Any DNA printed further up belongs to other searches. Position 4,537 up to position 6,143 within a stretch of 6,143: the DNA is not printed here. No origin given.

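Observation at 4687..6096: Single-chain RaSEA-ArcS fusion: a minimal archaeosine synthase without a PUA/tRNA-binding module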

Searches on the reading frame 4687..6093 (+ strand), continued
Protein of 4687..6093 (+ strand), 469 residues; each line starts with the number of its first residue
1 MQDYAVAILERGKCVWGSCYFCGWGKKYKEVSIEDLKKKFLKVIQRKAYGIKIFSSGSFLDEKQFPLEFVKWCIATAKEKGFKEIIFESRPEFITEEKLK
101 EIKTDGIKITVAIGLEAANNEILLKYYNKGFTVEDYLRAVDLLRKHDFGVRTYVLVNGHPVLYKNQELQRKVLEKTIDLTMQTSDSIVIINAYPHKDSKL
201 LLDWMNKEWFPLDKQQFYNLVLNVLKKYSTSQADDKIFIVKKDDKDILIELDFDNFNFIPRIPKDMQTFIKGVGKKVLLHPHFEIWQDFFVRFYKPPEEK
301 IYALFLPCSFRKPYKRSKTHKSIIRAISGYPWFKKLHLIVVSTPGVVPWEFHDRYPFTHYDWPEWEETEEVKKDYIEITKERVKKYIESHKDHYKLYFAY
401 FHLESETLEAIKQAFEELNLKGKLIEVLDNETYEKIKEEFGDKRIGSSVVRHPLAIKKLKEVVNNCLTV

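Call 35: search_protein_families(library=ncbifam, proteins=[L002:6309-7367:-, L004:17138-18049:-, L002:8478-9248:-, L002:9263-9886:-, L004:19145-20134:+], max_evalue=0.00001)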
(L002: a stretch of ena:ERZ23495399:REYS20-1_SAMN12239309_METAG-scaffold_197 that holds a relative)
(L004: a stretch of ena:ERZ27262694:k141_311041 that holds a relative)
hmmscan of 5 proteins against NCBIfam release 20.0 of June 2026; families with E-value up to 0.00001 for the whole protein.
L002:6309-7367:- (352 aa): 9 families
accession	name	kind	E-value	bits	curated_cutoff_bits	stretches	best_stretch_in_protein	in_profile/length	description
TIGR02666.1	moaA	equivalog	2.8e-18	66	284.05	1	41-221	6-182/336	GTP 3',8-cyclase MoaA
NF001199.0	PRK00164.2-1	equivalog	1.3e-13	50.8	231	1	42-220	9-176/308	GTP 3',8-cyclase MoaA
TIGR02668.1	moaA_archaeal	equivalog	6.7e-13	48.3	325.25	1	45-219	10-173/303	GTP 3',8-cyclase MoaA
TIGR04311.1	rSAM_Geo_metal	subfamily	1.8e-11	43.8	400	1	47-224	5-179/423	radical SAM/SPASM family putative metalloenzyme maturase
NF045702.1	rSAM_GDGT_ether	equivalog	1.1e-09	37.4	450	1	46-220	87-254/486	tetraether lipid synthase Tes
TIGR02109.1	PQQ_syn_pqqE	equivalog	2e-09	36.9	381.35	1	52-223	14-173/358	pyrroloquinoline quinone biosynthesis protein PqqE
NF045646.2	rSAM_Se_TrsS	equivalog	7.4e-09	34.6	490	1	52-222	93-254/441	radical SAM (seleno)protein TrsS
TIGR04317.1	W_rSAM_matur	equivalog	5.6e-08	32.3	380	1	47-175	6-125/349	tungsten cofactor oxidoreductase radical SAM maturase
TIGR04055.1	rSAM_NirJ2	equivalog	3.7e-06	26.7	500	1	52-224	7-166/326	putative heme d1 biosynthesis radical SAM protein NirJ2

L004:17138-18049:- (303 aa): 6 families
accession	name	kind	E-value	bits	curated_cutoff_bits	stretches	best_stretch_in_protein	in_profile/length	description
TIGR03977.1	rSAM_pair_HxsC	equivalog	7.5e-11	41.4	267.9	1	27-129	27-123/292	His-Xaa-Ser system radical SAM maturase HxsC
TIGR02666.1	moaA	equivalog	1.5e-06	27.4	284.05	1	31-121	16-106/336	GTP 3',8-cyclase MoaA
TIGR02495.1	NrdG2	equivalog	1.8e-06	27.4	131.15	1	27-114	19-98/193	anaerobic ribonucleoside-triphosphate reductase activating protein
NF038283.1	viperin_w_prok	equivalog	4.4e-06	26.1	180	1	30-125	7-102/281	viperin family antiviral radical SAM protein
NF045702.1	rSAM_GDGT_ether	equivalog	7.9e-06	24.8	450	1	27-120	88-178/486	tetraether lipid synthase Tes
NF001199.0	PRK00164.2-1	equivalog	9.7e-06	24.9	231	0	29-114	16-95/308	GTP 3',8-cyclase MoaA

L002:8478-9248:- (256 aa): 4 families
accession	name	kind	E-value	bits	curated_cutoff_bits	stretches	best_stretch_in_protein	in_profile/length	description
TIGR01536.1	asn_synth_AEB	equivalog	1.5e-13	50.6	267.1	1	10-148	241-379/517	asparagine synthase (glutamine-hydrolyzing)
NF006949.0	PRK09431.1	equivalog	1.6e-11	43.5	499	1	10-239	216-463/554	asparagine synthase B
NF033561.1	macrolact_Ik_Al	subfamily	1.7e-07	30.2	300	1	23-141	213-335/561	albusnodin/ikarugamycin family macrolactam cyclase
TIGR00364.1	TIGR00364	equivalog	5.7e-06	26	150.3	0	26-83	3-60/201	7-cyano-7-deazaguanine synthase QueC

L002:9263-9886:- (207 aa): 3 families
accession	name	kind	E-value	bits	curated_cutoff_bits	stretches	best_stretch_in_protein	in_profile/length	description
NF052347.1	TTX_0299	hypoth_equivalog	9.7e-79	263.6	250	1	4-206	1-200/200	TTX_0299 family putative ATP pyrophosphatase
NF052346.1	PAB0415_fam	hypoth_equivalog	2.3e-33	115.7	250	1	4-205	1-204/205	PAB0415 family putative ATP pyrophosphatase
TIGR03679.1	Dph6_archaeal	equivalog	1.9e-23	82.9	197.3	1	4-201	1-210/218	diphthine--ammonia ligase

L004:19145-20134:+ (329 aa): 5 families
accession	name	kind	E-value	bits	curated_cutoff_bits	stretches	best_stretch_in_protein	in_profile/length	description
NF047749.1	tRNAThiolNcsA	equivalog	3.8e-52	177.4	500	1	5-315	2-316/322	tRNA 2-thiolation protein NcsA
NF049949.1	tRNAsynTtuAPyrococ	equivalog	7.3e-44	150.1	450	1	5-314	2-289/292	tRNA-5-methyluridine(54) 2-sulfurtransferase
NF007972.0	PRK10696.1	equivalog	8.4e-27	94.2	272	1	30-289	20-263/295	tRNA 2-thiocytidine(32) synthetase TtcA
TIGR00269.1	TIGR00269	hypoth_equivalog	1.5e-23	83.1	62.75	1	212-316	1-102/104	TIGR00269 family protein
TIGR02432.1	lysidine_TilS_N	equivalog_domain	1.6e-16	60.8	93.6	1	54-239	2-169/189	tRNA lysidine(34) synthetase TilS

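Call 36: predict_structure(alignment_id=A1)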
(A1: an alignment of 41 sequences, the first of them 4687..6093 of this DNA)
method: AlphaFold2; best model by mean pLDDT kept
length: 469 residues; sequences in the alignment: 41
mean_pLDDT: 94.4   pTM: 0.88
mean pLDDT of the five models: 94.4, 94.3, 94.1, 93.7, 93.6
residues with pLDDT >= 90: 410; 70-90: 53; 50-70: 6; < 50: 0
segments of 3 or more residues with pLDDT < 50: none
pLDDT, mean of each block of 10 residues (from residue 1): 88 84 84 97 93 91 96 98 97 97 97 97 94 98 98 97 97 98 97 91 96 95 94 94 93 81 94 96 97 96 95 94 96 97 94 96 93 97 98 98 96 98 98 94 82 97 91
secondary structure, 60 per line:
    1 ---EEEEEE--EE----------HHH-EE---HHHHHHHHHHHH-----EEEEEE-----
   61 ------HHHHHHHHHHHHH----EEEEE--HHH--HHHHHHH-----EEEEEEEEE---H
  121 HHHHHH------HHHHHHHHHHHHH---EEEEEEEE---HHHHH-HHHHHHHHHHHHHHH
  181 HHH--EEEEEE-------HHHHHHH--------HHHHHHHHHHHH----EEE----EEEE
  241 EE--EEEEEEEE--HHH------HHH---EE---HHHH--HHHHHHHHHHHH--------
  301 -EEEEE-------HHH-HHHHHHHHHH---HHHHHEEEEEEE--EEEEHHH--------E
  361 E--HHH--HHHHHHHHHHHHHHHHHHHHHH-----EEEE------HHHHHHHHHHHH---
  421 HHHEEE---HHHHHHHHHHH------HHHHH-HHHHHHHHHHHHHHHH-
elements in order: E4-9 H33-44 E50-55 H67-79 E84-88 H96-102 E108-116 H120-126 H133-145 E149-156 H160-164 H166-183 E186-191 H199-205 H214-225 E230-232 E237-242 E245-252 H275-278 H281-292 E302-306 H318-327 H331-335 E336-342 E345-348 H369-390 E396-399 H406-417 E424-426 H430-440 H447-451 H453-468

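Call 38: fold_search(model_id=the predicted structure, library=pdb)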
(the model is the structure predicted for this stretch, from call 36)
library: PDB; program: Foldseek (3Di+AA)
matches with E <= 10: 1629; with E <= 0.001: 101
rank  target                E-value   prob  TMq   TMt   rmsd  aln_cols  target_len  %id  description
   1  8ptx_C                2.4e-08  1.00  0.39  0.35   5.7       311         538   12  Cryo-EM structure of human Elp123 in complex with tRNA, acetyl-CoA, 5'-deoxyadenosine and methionine (released 2024-04-17)
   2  9ccb                  3.6e-08  1.00  0.35  0.39   5.1       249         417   17  X-ray crystal structure of methyl-coenzyme M reductase glutamine methylase (MgmA) from Methanothermobacter marburgensis  (released 2025-01-01)
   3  8asw_C                6.9e-08  1.00  0.39  0.35   4.8       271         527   13  Cryo-EM structure of yeast Elp123 in complex with alanine tRNA (released 2022-12-07)
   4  6p78                  9.7e-08  1.00  0.34  0.63   6.6       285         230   18  queuine lyase from Clostridium spiroforme bound to SAM and queuine (released 2019-09-18)
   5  8avg_C                1.1e-07  1.00  0.37  0.39   5.0       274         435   14  Cryo-EM structure of mouse Elp123 with bound SAM (released 2022-12-07)
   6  5l7l                  1.2e-07  1.00  0.37  0.43   5.7       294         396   14  Crystal Structure of Elp3 from Dehalococcoides mccartyi (390-407 GSGSG) (released 2016-08-03)
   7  5l7j                  1.3e-07  1.00  0.37  0.42   5.8       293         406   13  Crystal Structure of Elp3 from Dehalococcoides mccartyi (released 2016-08-03)
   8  7qbu_B                2.0e-07  1.00  0.37  0.42  16.8       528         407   11  B12-dependent radical SAM methyltransferase, Mmp10 with [4Fe-4S] cluster, cobalamin, and S-methyl-5'-thioadenosine bou (released 2022-02-02)
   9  7qbs_A                2.1e-07  1.00  0.37  0.41  17.0       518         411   10  B12-dependent radical SAM methyltransferase, Mmp10 with [4Fe-4S] cluster, cobalamin, S-adenosyl-L-methionine, and pept (released 2022-02-02)
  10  7mjv_A                2.6e-07  1.00  0.35  0.36   7.5       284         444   12  MiaB in the complex with s-adenosylmethionine and RNA (released 2021-09-15)
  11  7mjw_A                2.8e-07  1.00  0.34  0.36   7.4       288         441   12  Methylated MiaB in the complex with 5'-deoxyadenosine, methionine and RNA (released 2021-09-15)
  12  7qbt_B                2.9e-07  1.00  0.37  0.41  16.7       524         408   11  B12-dependent radical SAM methyltransferase, Mmp10 with [4Fe-4S] cluster, cobalamin, and S-methyl-5'-thioadenosine bou (released 2022-02-02)
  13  6fd2_A                4.4e-07  1.00  0.35  0.36   4.2       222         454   16  Radical SAM 1,2-diol dehydratase AprD4 in complex with its substrate paromamine (released 2018-01-17)
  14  7qbv_D                4.4e-07  1.00  0.36  0.40  16.9       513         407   12  B12-dependent radical SAM methyltransferase, Mmp10 with [4Fe-4S] cluster, cobalamin, and S-adenosyl-L-homocysteine bou (released 2022-02-02)
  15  8pty_C                4.7e-07  1.00  0.39  0.42   5.8       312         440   12  Cryo-EM structure of human Elp123 in complex with 5'-deoxyadenosine and methionine (released 2024-04-17)
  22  2q07                  9.4e-07  1.00  0.23  0.38   9.0       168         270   21  Crystal structure of AF0587, a protein of unknown function (released 2007-06-05)
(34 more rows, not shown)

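Call 42: fold_search(model_id=the predicted structure, library=viral)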
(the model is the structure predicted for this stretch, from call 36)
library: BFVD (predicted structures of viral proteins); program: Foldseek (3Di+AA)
matches with E <= 10: 846; with E <= 0.001: 10
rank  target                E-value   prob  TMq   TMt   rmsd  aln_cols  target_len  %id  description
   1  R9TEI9                8.3e-11  1.00  0.37  0.73   2.9       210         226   23  DUF5591 domain-containing protein [Vibrio phage nt-1]
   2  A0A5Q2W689            4.8e-10  1.00  0.30  0.80   2.2       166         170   30  (no name in the UniProt tables at hand)
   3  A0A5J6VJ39            1.1e-06  1.00  0.34  0.33   4.9       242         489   15  tRNA (N(6)-L-threonylcarbamoyladenosine(37)-C(2))-methylthiotransferase [Megaviridae environmental sample]
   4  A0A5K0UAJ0            6.0e-06  1.00  0.33  0.20   9.5       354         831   12  tRNA carboxymethyluridine synthase [Yasminevirus sp. GU-2018]
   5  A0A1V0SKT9            1.0e-05  1.00  0.32  0.23  15.5       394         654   13  tRNA carboxymethyluridine synthase [Klosneuvirus KNV1]
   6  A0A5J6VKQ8            5.8e-05  1.00  0.29  0.20  11.9       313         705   13  tRNA carboxymethyluridine synthase [Megaviridae environmental sample]
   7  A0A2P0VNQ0            9.3e-05  1.00  0.29  0.44   5.8       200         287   12  Pyruvate formate-lyase 1-activating enzyme [Tetraselmis virus 1]
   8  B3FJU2                1.3e-04  1.00  0.36  0.51   5.9       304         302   12  Radical SAM core domain-containing protein [Pseudomonas phage 201phi2-1]
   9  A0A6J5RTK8            1.7e-04  1.00  0.36  0.56   4.3       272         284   10  COG0820 Predicted Fe-S-cluster redox enzyme [uncultured Caudovirales phage]
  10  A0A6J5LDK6            2.2e-04  1.00  0.28  0.26  10.4       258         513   14  Radical SAM [uncultured Caudovirales phage]
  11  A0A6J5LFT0            1.1e-03  1.00  0.28  0.26   5.0       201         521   17  COG1032 Fe-S oxidoreductase [uncultured Caudovirales phage]
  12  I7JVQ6                1.1e-03  1.00  0.30  0.44   8.2       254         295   12  Radical SAM domain-containing protein [Campylobacter phage CP21]
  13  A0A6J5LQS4            2.0e-03  1.00  0.29  0.29   9.1       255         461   13  Radical_SAM domain containing protein [uncultured Caudovirales phage]
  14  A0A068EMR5            2.2e-03  1.00  0.28  0.43   9.8       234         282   12  Uncharacterized protein [Bacillus phage CP-51]
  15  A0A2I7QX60            2.3e-03  1.00  0.28  0.59   8.3       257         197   10  (no name in the UniProt tables at hand)
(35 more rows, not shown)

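Call 57: search_protein_families(library=pfam, proteins=[L026:9413-10000:+, L026:13019-13462:+, L026:13520-14869:+, L026:14870-15715:+, L026:6823-8886:-, L073:5221-5850:+, L073:5847-6212:+, L073:10375-11235:-], max_evalue=0.001)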
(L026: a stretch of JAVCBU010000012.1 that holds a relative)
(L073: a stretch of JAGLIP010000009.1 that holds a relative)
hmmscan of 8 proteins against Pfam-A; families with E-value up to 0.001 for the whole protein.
L026:9413-10000:+ (195 aa): 1 family
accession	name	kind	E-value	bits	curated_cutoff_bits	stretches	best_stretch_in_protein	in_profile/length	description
PF01914.23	MarC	-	2.4e-37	128.8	23.9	1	5-187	2-203/203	MarC family integral membrane protein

L026:13019-13462:+ (147 aa): 1 family
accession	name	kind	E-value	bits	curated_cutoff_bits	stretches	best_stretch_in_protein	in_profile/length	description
PF01597.25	GCV_H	-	2.3e-40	137.8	22.2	1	20-138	1-119/122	Glycine cleavage H-protein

L026:13520-14869:+ (449 aa): 0 families

L026:14870-15715:+ (281 aa): 1 family
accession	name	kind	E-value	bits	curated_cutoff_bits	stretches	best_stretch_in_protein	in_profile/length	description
PF01261.30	AP_endonuc_2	-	3.6e-35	122.3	31.1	1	27-262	4-230/249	Xylose isomerase-like TIM barrel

L026:6823-8886:- (687 aa): 2 families
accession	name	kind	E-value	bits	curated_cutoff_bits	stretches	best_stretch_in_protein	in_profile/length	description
PF01131.25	Topoisom_bac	-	3.6e-111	372.5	35.1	1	151-561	2-410/411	DNA topoisomerase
PF01751.28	Toprim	-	5.9e-10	39.6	23.1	1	5-134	1-94/96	Toprim domain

L073:5221-5850:+ (209 aa): 3 families
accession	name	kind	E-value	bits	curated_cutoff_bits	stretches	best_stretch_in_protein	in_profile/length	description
PF02834.22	LigT_PEase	-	1.4e-24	86.5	23.3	2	32-108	7-84/87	LigT like Phosphoesterase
PF13563.12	2_5_RNA_ligase2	-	2.9e-12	47.3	27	1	61-166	25-129/152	2'-5' RNA ligase superfamily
PF10469.15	AKAP7_NLS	-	1e-06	29.2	24.4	1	41-203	23-207/208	AKAP7 2'5' RNA ligase-like domain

L073:5847-6212:+ (121 aa): 2 families
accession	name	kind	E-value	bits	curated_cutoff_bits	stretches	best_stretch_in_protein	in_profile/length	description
PF01336.31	tRNA_anti-codon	-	1.4e-08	34.9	27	1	50-118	1-72/75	OB-fold nucleic acid binding domain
PF13742.12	tRNA_anti_2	-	0.0001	22.9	27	1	38-108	10-82/95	OB-fold nucleic acid binding domain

L073:10375-11235:- (286 aa): 5 families
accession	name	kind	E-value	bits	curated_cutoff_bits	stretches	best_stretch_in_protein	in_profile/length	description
PF08241.18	Methyltransf_11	-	2.1e-09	38.3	21.2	1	66-149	14-94/95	Methyltransferase domain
PF13649.12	Methyltransf_25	-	1.1e-08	36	27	1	65-146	15-97/97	Methyltransferase domain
PF13847.12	Methyltransf_31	-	1.1e-08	35.4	27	1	70-178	28-129/145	Methyltransferase domain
PF08242.18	Methyltransf_12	-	1.1e-05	26.5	30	1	70-148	20-98/98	Methyltransferase domain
PF01564.23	Spermine_synth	-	0.0002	21.4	22.9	1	66-171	36-152/186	Spermine/spermidine synthase domain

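Call 71: search_protein_families(library=ncbifam, proteins=[L090:3386-3649:+, L090:1440-2333:-], max_evalue=0.001)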
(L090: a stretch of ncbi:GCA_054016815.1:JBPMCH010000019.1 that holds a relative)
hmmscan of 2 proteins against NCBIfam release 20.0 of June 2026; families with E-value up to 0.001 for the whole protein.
L090:3386-3649:+ (87 aa): 0 families

L090:1440-2333:- (297 aa): 5 families
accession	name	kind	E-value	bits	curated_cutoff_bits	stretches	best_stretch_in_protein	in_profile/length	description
TIGR01884.1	cas_HTH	subfamily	1.1e-08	34.8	60.2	1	211-292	118-199/202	CRISPR-associated CARF protein Csa3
NF053860.1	DS41_1_antiphage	equivalog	1.5e-07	30.8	370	0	22-82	31-84/448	anti-phage protein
NF053861.1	DS8_antiphage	equivalog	0.00012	19.9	790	1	20-108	360-456/994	anti-phage protein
TIGR02928.1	TIGR02928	subfamily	0.00014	20.9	181.3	0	19-238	30-290/366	orc1/cdc6 family replication initiation protein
NF047389.1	ATPase_Sll1717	subfamily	0.00021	20.5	75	0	29-78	28-70/454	P-loop ATPase, Sll1717 family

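Call 83: search_protein_families(library=padloc, proteins=[window:4687-6093:+], max_evalue=0.01)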
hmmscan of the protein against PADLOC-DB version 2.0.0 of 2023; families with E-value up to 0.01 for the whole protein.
window:4687-6093:+ (469 aa): 0 families

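Call 84: search_protein_families(library=phrogs, proteins=[window:4687-6093:+], max_evalue=0.001)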
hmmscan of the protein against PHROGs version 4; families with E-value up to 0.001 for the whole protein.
window:4687-6093:+ (469 aa): 1 family
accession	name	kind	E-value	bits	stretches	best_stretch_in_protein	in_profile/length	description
phrog_34505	-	unknown function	4.6e-14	53.9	1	268-391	20-144/187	-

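Call 85: find_related_loci(query=A1, collection=viral_contigs, flank=8000)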
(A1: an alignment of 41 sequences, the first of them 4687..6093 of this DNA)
Query A1 (469 aa) in viral_contigs; peptide patterns used: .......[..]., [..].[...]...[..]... (x = any residue, [..] = any of these).
26 stretches matched a pattern, but none encodes a relative of the query by tblastn (E <= 1e-3).
